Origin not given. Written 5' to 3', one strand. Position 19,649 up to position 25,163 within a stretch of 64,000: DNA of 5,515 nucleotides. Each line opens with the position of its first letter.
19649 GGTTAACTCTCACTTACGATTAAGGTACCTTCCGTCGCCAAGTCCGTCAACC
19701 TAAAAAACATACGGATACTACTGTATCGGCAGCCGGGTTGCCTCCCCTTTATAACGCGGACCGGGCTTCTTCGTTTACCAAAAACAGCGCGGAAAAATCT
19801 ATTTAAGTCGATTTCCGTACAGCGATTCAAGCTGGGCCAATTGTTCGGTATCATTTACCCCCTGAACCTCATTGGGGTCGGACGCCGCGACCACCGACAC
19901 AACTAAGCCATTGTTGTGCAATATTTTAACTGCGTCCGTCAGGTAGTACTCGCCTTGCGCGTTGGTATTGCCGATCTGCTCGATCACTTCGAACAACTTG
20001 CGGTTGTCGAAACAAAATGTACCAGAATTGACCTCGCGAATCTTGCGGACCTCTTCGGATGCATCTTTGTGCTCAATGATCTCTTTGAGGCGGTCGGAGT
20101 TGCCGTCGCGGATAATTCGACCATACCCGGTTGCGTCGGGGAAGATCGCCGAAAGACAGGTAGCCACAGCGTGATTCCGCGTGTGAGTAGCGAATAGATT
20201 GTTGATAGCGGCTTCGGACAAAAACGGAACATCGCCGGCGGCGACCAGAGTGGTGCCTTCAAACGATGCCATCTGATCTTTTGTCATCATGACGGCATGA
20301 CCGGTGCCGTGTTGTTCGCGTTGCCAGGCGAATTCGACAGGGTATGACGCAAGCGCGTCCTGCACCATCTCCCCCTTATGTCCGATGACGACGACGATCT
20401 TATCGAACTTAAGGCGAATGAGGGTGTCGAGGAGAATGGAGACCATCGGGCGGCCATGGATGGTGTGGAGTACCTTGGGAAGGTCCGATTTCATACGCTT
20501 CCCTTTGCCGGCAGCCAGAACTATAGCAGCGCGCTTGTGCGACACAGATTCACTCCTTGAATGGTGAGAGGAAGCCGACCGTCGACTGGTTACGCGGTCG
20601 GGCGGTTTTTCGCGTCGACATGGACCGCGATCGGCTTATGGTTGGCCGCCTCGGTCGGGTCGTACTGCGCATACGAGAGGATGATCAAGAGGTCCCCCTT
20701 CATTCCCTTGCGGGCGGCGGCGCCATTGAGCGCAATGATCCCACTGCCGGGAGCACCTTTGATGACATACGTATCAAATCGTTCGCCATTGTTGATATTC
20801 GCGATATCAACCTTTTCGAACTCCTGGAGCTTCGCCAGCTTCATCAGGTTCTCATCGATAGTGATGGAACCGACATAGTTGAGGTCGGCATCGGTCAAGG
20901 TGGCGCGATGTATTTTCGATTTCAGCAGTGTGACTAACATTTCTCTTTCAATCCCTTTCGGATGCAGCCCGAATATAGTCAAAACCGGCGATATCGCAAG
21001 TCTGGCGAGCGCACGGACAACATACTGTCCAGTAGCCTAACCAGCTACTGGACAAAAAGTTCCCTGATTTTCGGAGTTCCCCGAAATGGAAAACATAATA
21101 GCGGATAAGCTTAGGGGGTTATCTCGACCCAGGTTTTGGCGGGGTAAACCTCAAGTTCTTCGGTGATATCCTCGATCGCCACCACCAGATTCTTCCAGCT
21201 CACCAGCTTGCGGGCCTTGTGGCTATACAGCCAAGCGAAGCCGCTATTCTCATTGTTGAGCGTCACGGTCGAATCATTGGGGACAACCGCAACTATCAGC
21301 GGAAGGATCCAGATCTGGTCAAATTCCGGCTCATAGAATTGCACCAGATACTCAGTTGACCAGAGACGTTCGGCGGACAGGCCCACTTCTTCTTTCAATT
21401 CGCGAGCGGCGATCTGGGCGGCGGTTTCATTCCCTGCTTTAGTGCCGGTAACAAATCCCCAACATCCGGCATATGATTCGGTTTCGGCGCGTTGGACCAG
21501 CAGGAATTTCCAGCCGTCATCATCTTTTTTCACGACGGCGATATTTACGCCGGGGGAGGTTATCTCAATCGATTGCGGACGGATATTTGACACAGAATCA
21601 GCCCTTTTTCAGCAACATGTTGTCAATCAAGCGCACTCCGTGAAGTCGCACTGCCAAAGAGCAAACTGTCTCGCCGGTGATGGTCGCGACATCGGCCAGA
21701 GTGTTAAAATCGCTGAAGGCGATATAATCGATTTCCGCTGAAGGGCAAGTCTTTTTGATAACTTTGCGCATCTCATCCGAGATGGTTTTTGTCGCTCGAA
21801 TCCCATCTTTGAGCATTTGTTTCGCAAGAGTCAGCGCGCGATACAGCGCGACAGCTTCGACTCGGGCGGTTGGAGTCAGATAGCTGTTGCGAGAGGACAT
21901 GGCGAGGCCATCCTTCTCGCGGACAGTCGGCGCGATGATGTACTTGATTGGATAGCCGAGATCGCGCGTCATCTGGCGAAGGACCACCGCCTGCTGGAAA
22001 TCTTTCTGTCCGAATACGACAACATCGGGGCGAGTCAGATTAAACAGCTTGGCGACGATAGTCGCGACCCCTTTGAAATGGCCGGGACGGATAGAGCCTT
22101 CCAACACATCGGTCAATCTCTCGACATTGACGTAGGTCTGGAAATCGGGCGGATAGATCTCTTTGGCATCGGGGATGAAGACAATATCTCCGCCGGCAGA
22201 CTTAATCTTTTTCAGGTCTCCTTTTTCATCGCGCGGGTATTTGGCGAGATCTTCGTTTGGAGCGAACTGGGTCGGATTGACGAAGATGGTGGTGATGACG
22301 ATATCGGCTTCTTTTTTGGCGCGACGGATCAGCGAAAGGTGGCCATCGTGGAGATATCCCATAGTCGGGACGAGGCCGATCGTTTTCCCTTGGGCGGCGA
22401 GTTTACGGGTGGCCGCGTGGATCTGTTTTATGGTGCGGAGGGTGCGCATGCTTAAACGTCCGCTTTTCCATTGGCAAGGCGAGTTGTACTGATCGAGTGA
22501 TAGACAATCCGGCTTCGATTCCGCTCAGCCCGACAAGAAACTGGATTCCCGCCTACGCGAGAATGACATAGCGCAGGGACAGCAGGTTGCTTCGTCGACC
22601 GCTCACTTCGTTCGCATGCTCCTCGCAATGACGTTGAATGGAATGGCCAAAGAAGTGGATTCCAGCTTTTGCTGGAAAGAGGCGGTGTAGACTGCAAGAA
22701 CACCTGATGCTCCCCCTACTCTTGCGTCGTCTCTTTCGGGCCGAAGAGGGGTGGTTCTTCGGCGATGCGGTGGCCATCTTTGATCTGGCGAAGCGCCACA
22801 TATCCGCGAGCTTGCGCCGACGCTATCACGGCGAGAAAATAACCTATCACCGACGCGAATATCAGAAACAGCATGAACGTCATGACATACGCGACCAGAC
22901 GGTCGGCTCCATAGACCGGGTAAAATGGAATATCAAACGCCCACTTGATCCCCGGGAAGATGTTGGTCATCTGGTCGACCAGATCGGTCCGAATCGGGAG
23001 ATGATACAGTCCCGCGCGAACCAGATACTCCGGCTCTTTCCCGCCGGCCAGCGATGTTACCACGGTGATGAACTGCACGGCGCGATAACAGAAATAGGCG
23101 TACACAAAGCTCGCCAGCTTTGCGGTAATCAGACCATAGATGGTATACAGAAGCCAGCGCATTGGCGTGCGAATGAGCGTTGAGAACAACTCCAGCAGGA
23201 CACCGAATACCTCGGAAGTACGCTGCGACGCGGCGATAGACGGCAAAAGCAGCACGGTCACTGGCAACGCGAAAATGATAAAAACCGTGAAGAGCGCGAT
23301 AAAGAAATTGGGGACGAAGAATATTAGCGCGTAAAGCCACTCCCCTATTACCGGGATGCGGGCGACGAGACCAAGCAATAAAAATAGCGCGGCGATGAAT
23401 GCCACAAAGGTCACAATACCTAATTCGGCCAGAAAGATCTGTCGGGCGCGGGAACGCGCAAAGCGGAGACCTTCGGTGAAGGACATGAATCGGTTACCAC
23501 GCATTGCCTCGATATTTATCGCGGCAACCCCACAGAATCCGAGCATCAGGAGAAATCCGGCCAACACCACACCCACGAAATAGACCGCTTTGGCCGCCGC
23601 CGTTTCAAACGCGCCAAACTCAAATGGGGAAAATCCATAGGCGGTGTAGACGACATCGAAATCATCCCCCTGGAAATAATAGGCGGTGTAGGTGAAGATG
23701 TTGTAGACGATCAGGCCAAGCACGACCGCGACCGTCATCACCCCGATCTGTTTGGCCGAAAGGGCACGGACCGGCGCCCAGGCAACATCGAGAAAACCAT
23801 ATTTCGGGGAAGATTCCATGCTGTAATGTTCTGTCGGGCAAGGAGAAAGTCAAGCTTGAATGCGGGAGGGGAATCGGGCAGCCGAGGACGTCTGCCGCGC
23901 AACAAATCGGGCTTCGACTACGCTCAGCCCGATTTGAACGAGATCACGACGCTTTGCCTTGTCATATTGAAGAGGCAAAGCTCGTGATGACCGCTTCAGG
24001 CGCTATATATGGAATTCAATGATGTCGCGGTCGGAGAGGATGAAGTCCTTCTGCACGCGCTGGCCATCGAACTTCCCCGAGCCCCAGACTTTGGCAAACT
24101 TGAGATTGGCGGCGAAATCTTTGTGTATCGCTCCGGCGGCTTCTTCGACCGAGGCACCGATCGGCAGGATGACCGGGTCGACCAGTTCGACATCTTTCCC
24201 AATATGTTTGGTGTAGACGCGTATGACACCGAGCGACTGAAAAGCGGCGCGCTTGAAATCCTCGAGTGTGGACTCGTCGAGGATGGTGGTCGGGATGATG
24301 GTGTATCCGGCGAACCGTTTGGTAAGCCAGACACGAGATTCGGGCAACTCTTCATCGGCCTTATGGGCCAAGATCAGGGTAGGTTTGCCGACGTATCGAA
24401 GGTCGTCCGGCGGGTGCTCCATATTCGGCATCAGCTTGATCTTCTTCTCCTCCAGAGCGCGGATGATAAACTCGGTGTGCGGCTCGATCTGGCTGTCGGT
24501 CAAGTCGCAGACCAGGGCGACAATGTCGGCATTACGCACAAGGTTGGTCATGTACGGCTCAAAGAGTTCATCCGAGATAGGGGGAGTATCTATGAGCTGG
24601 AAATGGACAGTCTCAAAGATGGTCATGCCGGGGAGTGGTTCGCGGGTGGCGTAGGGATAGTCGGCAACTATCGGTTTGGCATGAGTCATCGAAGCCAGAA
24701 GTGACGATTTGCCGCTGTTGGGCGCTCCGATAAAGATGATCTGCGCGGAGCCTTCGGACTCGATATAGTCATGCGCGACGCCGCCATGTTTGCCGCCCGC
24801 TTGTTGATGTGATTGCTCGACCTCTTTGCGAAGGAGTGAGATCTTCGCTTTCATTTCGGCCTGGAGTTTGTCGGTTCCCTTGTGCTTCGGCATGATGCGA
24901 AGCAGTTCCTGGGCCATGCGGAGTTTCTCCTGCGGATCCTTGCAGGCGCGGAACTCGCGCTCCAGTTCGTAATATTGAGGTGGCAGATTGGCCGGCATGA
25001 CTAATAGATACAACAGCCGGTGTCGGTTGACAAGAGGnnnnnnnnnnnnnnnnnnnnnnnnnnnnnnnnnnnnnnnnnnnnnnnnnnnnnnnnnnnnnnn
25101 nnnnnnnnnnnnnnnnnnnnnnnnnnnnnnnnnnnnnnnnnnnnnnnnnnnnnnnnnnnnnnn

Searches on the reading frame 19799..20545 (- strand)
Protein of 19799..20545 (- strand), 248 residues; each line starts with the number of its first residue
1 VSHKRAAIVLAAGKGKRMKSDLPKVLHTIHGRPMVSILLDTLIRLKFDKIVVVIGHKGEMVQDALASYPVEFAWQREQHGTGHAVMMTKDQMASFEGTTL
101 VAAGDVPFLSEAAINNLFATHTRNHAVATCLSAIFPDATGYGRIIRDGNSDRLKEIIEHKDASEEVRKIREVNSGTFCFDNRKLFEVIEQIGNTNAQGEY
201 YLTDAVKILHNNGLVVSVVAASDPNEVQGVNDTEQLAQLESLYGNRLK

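Call 13: search_protein_families(library=pfam, proteins=[window:19799-20545:-], max_evalue=0.001)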
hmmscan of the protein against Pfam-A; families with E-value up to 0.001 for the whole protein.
window:19799-20545:- (248 aa): 4 families
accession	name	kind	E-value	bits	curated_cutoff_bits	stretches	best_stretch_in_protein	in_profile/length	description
PF12804.13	NTP_transf_3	-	1.6e-20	74.3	27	1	7-131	1-121/160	MobA-like NTP transferase domain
PF00483.29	NTP_transferase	-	2.1e-15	57.4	21.2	1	7-213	2-213/245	Nucleotidyl transferase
PF01128.25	IspD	-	1.8e-09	38.1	27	1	7-122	3-118/221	2-C-methyl-D-erythritol 4-phosphate cytidylyltransferase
PF02348.25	CTP_transf_3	-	1.6e-06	28.6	22.6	1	6-129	1-124/217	Cytidylyltransferase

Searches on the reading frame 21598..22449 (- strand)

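Call 14: search_protein_families(library=pfam, proteins=[window:21598-22449:-], max_evalue=0.001)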
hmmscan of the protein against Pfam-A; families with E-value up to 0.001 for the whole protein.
window:21598-22449:- (283 aa): 1 family
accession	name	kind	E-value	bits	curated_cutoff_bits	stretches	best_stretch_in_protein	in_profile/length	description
PF02569.21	Pantoate_ligase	-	2.1e-101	339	20.7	1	3-278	2-267/268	Pantoate-beta-alanine ligase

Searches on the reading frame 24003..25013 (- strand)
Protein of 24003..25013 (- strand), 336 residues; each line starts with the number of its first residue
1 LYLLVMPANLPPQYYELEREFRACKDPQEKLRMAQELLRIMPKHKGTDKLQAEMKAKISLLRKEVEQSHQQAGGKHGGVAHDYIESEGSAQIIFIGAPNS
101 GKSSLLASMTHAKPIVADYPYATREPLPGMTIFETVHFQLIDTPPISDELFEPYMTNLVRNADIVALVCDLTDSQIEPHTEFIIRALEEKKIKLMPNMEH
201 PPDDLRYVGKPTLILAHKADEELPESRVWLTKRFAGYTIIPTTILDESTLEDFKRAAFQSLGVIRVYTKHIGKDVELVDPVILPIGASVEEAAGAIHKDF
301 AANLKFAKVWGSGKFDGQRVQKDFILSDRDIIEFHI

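Call 14: search_protein_families(library=pfam, proteins=[window:24003-25013:-], max_evalue=0.001)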
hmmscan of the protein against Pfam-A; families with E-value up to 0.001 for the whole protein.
window:24003-25013:- (336 aa): 4 families
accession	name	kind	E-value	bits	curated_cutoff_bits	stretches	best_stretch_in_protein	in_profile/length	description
PF01926.29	MMR_HSR1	-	7.8e-17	61.9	21.9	1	92-193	2-106/113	50S ribosome-binding GTPase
PF02824.27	TGS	-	3e-10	40.4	22.2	1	264-334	1-58/60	TGS domain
PF02421.24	FeoB_N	-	1.7e-06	28.1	27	1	91-145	2-56/156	Ferrous iron transport protein B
PF00009.33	GTP_EFTU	-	9e-05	22.6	26.5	0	134-195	67-125/188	Elongation factor Tu GTP binding domain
